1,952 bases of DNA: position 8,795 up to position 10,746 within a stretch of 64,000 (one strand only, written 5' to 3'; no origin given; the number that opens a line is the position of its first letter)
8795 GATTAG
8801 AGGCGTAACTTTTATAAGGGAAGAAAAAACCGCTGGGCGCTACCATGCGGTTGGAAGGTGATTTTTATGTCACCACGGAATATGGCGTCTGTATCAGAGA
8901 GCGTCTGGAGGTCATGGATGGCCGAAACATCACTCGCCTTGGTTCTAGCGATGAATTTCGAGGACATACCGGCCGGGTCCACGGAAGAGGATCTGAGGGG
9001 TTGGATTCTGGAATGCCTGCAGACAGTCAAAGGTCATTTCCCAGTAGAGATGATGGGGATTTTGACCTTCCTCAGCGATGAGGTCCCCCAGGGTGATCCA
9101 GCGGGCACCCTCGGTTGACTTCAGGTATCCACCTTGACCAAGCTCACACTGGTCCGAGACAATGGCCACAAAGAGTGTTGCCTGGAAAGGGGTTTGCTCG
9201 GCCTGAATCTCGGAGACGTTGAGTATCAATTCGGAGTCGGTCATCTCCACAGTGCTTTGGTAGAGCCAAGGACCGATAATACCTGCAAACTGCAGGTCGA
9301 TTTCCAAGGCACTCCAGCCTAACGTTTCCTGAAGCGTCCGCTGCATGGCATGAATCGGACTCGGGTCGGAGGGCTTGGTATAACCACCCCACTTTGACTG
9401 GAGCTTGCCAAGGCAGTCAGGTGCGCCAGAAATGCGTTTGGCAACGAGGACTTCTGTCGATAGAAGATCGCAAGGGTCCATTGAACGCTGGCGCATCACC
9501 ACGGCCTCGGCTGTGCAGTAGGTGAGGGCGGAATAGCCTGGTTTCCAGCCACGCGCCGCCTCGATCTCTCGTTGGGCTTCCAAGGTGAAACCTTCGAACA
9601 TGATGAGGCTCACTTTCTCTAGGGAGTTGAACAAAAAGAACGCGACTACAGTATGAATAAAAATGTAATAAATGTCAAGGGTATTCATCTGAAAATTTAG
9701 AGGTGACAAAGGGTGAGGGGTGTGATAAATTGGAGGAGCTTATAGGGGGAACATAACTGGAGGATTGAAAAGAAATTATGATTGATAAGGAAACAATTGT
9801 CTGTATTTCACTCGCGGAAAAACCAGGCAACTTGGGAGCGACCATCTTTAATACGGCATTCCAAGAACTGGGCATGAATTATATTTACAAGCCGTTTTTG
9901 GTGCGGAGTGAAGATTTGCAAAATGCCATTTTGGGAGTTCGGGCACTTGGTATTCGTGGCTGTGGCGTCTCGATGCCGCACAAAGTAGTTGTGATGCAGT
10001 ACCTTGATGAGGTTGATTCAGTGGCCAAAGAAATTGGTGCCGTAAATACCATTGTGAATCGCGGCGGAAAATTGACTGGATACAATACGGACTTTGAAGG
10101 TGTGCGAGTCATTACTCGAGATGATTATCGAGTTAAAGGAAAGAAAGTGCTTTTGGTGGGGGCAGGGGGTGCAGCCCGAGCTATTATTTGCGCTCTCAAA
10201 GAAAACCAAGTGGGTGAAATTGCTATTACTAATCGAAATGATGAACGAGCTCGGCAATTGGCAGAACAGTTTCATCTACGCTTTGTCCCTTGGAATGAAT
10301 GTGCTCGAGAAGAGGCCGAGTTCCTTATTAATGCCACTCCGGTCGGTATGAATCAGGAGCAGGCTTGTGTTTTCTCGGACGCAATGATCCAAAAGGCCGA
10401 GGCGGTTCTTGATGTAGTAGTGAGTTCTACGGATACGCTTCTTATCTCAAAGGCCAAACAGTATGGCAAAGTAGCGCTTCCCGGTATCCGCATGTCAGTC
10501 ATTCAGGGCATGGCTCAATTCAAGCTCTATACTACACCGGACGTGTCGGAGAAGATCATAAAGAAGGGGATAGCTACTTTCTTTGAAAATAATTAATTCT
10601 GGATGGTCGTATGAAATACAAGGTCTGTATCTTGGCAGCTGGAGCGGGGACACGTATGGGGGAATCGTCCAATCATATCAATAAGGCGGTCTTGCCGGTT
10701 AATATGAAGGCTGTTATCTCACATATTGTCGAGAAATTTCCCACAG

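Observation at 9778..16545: Tight seven-gene operon suggesting an undescribed nucleotide-sugar pathway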

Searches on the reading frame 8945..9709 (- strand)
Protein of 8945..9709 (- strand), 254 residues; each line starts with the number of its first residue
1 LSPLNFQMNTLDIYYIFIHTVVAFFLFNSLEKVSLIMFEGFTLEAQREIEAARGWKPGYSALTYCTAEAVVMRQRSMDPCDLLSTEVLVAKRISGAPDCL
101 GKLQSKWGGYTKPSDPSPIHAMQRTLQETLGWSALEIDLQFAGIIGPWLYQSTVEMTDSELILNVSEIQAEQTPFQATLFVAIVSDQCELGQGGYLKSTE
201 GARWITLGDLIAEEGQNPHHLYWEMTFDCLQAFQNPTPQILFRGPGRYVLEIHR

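Call 30: search_protein_families(library=pfam, proteins=[window:8945-9709:-], max_evalue=0.0001)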
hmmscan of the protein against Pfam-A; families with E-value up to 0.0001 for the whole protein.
window:8945-9709:- (254 aa): 0 families

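Call 88: search_solved_structures(query=window:8945-9709:-, max_evalue=1)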
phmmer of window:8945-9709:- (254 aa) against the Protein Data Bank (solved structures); distinct sequences matched with E-value up to 1: 0.

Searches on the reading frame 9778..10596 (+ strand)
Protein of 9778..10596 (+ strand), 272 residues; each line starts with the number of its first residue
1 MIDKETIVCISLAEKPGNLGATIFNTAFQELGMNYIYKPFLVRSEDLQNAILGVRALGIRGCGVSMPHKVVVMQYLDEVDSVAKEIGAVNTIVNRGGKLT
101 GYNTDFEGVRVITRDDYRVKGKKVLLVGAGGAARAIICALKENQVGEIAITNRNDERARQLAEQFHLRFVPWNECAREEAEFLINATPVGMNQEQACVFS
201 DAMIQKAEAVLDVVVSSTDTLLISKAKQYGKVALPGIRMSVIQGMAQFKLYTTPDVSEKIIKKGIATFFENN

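Call 3: search_protein_families(library=pfam, proteins=[window:9778-10596:+], max_evalue=0.01)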
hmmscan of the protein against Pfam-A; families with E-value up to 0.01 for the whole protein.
window:9778-10596:+ (272 aa): 6 families
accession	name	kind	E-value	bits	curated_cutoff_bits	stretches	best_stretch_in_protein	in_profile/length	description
PF08501.16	Shikimate_dh_N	-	2.8e-21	76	27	1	22-92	13-83/83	Shikimate dehydrogenase substrate binding domain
PF01488.26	Shikimate_DH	-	2.9e-11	44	24.3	1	118-187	9-83/138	Shikimate / quinate 5-dehydrogenase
PF03807.23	F420_oxidored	-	1.5e-05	25.9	21.6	1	124-196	2-76/94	NADP oxidoreductase coenzyme F420-dependent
PF03435.24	Sacchrp_dh_NADP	-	0.00078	20.2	25.1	1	124-223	1-85/129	Saccharopine dehydrogenase NADP binding domain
PF07991.19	KARI_N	-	0.0055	16.7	20.6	1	119-199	2-77/165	Acetohydroxy acid isomeroreductase, NADPH-binding domain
PF01408.29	GFO_IDH_MocA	-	0.0064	17.6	24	0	123-173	2-52/120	Oxidoreductase family, NAD-binding Rossmann fold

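Call 4: search_protein_families(library=ncbifam, proteins=[window:9778-10596:+], max_evalue=0.01)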
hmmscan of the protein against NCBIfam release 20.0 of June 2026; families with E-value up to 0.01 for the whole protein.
window:9778-10596:+ (272 aa): 26 families (the best 25 are shown)
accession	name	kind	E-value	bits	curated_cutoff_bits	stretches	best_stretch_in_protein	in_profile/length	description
NF009202.0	PRK12550.1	equivalog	2e-73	247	306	1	1-263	4-265/272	shikimate 5-dehydrogenase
NF001319.0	PRK00258.3-3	equivalog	4.2e-71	239.2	252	1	22-263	23-268/279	shikimate dehydrogenase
TIGR00507.1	aroE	equivalog_domain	5.3e-59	199.6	200.2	1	21-253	16-253/270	shikimate dehydrogenase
NF001322.0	PRK00258.3-6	equivalog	4.7e-53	180.3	285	1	19-264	19-262/272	shikimate dehydrogenase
NF001313.0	PRK00258.2-1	equivalog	9.9e-48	163.1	431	1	19-263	23-284/290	shikimate dehydrogenase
NF001314.0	PRK00258.2-2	equivalog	1.6e-45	155.4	248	1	21-266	23-285/290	shikimate dehydrogenase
NF009200.0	PRK12548.1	subfamily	4.4e-44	151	432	1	22-261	26-283/289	shikimate dehydrogenase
NF001312.0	PRK00258.1-4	equivalog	4.9e-42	144.2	295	1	28-260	32-274/285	shikimate dehydrogenase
NF001315.0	PRK00258.2-4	equivalog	3.3e-41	141.3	413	1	21-263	23-277/284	shikimate dehydrogenase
NF001311.0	PRK00258.1-3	equivalog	4.5e-41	140.9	235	1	22-262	22-266/279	shikimate dehydrogenase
NF001316.0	PRK00258.2-5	equivalog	5.2e-40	137.4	247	1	22-266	18-258/263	shikimate dehydrogenase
NF009201.0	PRK12549.1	subfamily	4.3e-39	134.4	235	1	32-256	34-271/286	shikimate dehydrogenase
NF009390.0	PRK12749.1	equivalog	1.2e-37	129.8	349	1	19-263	21-282/288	quinate/shikimate dehydrogenase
NF001310.0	PRK00258.1-2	equivalog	1.7e-33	115.9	221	1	23-252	20-259/279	shikimate dehydrogenase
NF006802.0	PRK09310.1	equivalog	2.5e-32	112.3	598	1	24-259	234-460/477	bifunctional 3-dehydroquinate dehydratase/shikimate dehydrogenase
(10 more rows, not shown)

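Call 12: search_solved_structures(query=window:9778-10596:+, max_evalue=1e-10)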
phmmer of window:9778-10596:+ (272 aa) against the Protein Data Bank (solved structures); distinct sequences matched with E-value up to 1e-10: 37.
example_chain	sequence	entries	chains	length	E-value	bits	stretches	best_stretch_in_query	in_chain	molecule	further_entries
1npy_A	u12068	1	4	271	1.8e-51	178.1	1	1-265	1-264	Hypothetical shikimate 5-dehydrogenase-like protein HI0607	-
1nvt_A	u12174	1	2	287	4.3e-42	147.4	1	21-265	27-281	Shikimate 5'-dehydrogenase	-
2hk7_A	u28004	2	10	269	1e-40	142.9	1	22-263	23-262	Shikimate dehydrogenase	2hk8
2hk9_A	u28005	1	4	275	1.1e-40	142.7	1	22-263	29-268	Shikimate dehydrogenase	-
2egg_A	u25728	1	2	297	5.4e-37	130.7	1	19-257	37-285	Shikimate 5-dehydrogenase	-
3tnl_A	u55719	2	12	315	3.9e-35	124.6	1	18-262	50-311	Shikimate dehydrogenase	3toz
3t4e_A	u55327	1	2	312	3.9e-33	118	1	19-253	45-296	Quinate/shikimate dehydrogenase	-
1npd_A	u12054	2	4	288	4.6e-33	117.8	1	19-263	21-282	HYPOTHETICAL SHIKIMATE 5-DEHYDROGENASE-LIKE PROTEIN YDIB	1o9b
1vi2_A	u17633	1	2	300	4.7e-33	117.8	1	19-263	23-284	Shikimate 5-dehydrogenase 2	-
3fbt_A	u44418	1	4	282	5e-31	111.1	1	12-262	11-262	chorismate mutase and shikimate 5-dehydrogenase fusion protein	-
1wxd_A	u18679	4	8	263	8.8e-29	103.8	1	24-253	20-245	shikimate 5-dehydrogenase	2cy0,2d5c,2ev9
5dzs_A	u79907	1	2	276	1.1e-28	103.4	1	21-256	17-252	Shikimate dehydrogenase (NADP(+))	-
7cok_A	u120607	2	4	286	3.9e-27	98.4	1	25-256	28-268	5-ketofructose reductase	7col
3don_A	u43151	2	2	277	2.6e-26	95.7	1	22-261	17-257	Shikimate dehydrogenase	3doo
2gpt_A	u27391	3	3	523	7e-25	91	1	22-253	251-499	3-dehydroquinate dehydratase/ shikimate 5-dehydrogenase | Bifunctional 3-dehydroquinate dehydratase/shikimate dehydrogenase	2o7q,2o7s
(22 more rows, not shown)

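Call 82: search_protein_families(library=phrogs, proteins=[window:9778-10596:+], max_evalue=0.00001)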
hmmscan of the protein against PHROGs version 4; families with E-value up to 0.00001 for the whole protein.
window:9778-10596:+ (272 aa): 0 families
